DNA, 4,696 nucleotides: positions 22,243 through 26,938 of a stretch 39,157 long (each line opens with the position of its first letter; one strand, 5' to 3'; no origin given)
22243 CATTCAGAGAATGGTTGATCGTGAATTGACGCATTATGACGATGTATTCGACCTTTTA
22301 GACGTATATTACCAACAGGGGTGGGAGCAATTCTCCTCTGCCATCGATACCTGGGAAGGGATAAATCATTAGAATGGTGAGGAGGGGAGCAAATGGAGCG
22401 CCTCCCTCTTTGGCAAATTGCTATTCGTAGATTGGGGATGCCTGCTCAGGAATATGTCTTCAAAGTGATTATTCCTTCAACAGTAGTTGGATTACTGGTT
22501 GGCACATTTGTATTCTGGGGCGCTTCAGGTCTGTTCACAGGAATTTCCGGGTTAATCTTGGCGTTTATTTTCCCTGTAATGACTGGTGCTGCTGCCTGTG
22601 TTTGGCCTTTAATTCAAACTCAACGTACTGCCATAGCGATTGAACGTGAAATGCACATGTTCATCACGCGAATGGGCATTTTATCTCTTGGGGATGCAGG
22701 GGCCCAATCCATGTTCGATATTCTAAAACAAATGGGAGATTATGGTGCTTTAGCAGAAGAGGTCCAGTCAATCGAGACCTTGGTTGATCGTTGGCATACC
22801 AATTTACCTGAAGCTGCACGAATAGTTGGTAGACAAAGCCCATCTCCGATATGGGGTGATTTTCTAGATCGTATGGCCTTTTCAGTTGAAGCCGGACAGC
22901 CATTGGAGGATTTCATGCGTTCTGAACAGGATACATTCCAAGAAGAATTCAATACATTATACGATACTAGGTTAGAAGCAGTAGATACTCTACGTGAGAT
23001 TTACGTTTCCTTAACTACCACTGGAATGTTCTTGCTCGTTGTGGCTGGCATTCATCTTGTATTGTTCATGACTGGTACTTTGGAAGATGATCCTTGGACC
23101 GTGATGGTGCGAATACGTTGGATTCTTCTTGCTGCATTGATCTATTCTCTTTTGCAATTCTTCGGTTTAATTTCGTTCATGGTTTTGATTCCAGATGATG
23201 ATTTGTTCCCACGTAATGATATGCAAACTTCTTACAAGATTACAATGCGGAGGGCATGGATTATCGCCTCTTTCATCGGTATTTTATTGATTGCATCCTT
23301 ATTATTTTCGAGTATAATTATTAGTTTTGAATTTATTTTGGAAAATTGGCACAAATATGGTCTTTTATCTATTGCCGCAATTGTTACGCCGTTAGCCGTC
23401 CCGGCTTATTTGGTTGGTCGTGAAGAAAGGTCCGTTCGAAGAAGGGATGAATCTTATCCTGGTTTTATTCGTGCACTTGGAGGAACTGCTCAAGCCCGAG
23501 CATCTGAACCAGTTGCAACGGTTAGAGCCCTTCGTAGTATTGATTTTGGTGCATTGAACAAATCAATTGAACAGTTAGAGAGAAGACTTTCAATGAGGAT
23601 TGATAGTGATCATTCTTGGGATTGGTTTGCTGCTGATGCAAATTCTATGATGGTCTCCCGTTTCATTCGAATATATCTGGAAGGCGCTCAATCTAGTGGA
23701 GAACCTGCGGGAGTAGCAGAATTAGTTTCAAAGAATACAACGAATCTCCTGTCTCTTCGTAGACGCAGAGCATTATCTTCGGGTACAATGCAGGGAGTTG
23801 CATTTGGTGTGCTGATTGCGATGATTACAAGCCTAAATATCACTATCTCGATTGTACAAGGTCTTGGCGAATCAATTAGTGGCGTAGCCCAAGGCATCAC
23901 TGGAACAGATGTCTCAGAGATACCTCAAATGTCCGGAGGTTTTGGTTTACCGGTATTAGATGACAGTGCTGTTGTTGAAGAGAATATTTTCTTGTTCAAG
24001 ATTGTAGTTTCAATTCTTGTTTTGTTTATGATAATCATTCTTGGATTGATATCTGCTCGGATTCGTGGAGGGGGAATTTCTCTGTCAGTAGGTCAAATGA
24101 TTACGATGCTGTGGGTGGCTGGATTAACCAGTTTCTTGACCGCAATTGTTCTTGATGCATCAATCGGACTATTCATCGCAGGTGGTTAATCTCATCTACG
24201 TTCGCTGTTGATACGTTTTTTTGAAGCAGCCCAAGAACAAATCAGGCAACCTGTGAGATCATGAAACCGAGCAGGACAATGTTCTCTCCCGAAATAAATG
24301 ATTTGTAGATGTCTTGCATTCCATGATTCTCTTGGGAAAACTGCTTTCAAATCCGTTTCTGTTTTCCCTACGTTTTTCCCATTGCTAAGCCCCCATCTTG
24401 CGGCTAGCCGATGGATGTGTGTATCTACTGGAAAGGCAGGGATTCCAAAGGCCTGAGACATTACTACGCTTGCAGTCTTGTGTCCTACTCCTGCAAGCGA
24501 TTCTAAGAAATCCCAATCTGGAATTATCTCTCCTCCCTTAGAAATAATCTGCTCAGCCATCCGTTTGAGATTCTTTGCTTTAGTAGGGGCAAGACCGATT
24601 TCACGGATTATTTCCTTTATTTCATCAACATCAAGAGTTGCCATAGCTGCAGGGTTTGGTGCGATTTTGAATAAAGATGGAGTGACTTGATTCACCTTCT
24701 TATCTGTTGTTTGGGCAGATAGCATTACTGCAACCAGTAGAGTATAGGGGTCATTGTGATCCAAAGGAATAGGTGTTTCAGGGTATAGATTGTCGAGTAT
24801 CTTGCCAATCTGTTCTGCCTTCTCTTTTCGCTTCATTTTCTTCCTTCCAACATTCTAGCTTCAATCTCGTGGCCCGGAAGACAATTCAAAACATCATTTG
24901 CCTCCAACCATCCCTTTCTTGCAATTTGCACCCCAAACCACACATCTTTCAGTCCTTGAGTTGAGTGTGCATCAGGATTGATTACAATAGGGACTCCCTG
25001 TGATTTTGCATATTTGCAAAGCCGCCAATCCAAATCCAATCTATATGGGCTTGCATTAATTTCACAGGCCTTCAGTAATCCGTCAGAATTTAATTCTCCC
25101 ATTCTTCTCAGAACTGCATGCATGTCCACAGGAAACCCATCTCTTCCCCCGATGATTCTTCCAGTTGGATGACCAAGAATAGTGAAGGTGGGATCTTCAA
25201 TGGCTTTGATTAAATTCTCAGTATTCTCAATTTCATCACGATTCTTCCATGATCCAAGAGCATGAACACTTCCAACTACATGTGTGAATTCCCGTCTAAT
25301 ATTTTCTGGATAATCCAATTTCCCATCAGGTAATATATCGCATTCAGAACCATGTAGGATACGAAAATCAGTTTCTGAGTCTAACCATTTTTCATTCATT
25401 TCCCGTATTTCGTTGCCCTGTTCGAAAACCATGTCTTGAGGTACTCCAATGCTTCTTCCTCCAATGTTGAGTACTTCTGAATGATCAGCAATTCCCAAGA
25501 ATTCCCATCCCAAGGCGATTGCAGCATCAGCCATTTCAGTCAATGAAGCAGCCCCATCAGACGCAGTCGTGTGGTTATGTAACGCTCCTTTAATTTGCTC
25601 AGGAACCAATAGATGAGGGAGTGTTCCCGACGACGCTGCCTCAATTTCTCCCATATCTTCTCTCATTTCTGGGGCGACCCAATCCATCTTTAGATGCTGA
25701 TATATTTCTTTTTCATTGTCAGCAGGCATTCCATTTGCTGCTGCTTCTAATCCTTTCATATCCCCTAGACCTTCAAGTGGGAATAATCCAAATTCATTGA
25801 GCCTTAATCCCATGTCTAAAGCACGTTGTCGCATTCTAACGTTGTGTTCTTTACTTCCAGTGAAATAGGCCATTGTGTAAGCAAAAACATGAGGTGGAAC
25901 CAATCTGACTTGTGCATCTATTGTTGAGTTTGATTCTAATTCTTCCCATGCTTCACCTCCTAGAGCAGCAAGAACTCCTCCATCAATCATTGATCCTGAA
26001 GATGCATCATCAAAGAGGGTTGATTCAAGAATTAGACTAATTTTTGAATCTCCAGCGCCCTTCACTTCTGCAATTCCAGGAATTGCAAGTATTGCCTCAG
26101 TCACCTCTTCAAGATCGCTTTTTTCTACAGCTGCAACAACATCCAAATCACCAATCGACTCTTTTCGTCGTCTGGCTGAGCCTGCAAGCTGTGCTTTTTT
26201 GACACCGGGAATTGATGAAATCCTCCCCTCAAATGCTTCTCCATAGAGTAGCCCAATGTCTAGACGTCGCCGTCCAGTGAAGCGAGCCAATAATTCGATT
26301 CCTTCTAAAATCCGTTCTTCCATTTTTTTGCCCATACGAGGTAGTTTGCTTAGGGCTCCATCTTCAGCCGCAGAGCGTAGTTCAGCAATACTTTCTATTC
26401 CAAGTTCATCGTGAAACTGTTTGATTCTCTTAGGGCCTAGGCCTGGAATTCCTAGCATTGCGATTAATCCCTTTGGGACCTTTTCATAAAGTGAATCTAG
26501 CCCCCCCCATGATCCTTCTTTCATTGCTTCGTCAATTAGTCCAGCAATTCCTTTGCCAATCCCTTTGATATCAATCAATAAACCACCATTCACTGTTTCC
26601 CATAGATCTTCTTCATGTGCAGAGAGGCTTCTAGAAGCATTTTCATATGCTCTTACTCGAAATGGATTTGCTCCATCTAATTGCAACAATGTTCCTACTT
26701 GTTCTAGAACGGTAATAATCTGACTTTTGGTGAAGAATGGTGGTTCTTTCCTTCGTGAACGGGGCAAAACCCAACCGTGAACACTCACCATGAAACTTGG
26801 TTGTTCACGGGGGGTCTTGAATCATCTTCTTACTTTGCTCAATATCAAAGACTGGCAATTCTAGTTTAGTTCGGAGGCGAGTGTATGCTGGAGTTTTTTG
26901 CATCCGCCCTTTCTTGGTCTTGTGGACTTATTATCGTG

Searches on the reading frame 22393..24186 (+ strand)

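Call 10: search_protein_families(library=pfam, proteins=[window:22393-24186:+], max_evalue=0.001)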
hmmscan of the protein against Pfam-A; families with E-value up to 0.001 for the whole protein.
window:22393-24186:+ (598 aa): 1 family
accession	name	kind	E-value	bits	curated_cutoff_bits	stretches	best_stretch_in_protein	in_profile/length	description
PF00482.28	T2SSF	-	3.5e-11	43.6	25.2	1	90-217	1-123/125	Type II secretion system (T2SS), protein F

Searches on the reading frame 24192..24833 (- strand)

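Call 11: search_protein_families(library=pfam, proteins=[window:24192-24833:-], max_evalue=0.001)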
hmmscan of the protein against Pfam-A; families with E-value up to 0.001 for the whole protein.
window:24192-24833:- (213 aa): 1 family
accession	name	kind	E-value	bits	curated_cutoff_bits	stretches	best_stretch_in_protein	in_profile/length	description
PF00730.31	HhH-GPD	-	1.7e-24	86.7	26.2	1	34-167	1-107/108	HhH-GPD superfamily base excision DNA repair protein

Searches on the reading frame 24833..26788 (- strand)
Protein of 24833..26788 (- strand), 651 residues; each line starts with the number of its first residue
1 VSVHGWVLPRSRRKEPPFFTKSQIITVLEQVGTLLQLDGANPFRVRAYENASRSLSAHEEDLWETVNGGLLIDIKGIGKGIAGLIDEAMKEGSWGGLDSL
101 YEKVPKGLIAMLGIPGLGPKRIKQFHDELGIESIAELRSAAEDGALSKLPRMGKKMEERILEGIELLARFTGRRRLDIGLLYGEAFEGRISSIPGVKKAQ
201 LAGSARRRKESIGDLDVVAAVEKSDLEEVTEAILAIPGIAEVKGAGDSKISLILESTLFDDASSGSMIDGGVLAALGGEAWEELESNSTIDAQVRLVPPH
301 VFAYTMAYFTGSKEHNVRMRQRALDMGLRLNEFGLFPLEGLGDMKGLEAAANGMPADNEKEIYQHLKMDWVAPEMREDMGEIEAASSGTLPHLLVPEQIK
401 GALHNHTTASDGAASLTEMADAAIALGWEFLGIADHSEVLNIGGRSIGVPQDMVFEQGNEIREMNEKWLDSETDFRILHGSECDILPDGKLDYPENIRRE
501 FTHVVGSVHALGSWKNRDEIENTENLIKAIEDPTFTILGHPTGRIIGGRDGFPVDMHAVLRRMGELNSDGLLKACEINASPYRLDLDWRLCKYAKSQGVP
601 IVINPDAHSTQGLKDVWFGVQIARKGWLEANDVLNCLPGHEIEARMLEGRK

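Call 11: search_protein_families(library=pfam, proteins=[window:24833-26788:-], max_evalue=0.001)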
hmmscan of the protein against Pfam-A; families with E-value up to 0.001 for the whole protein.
window:24833-26788:- (651 aa): 4 families
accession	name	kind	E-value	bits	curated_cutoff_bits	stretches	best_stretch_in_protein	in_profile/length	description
PF14791.11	DNA_pol_B_thumb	-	1.4e-19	70.1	25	1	306-377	2-63/63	DNA polymerase beta thumb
PF14716.13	HHH_8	-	1.3e-15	58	30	1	22-92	4-71/73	Helix-hairpin-helix domain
PF14520.12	HHH_5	-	4.4e-11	43.5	27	1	110-164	3-55/57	Helix-hairpin-helix domain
PF02811.25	PHP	-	6.3e-08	33.6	26.4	1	403-545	2-133/164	PHP domain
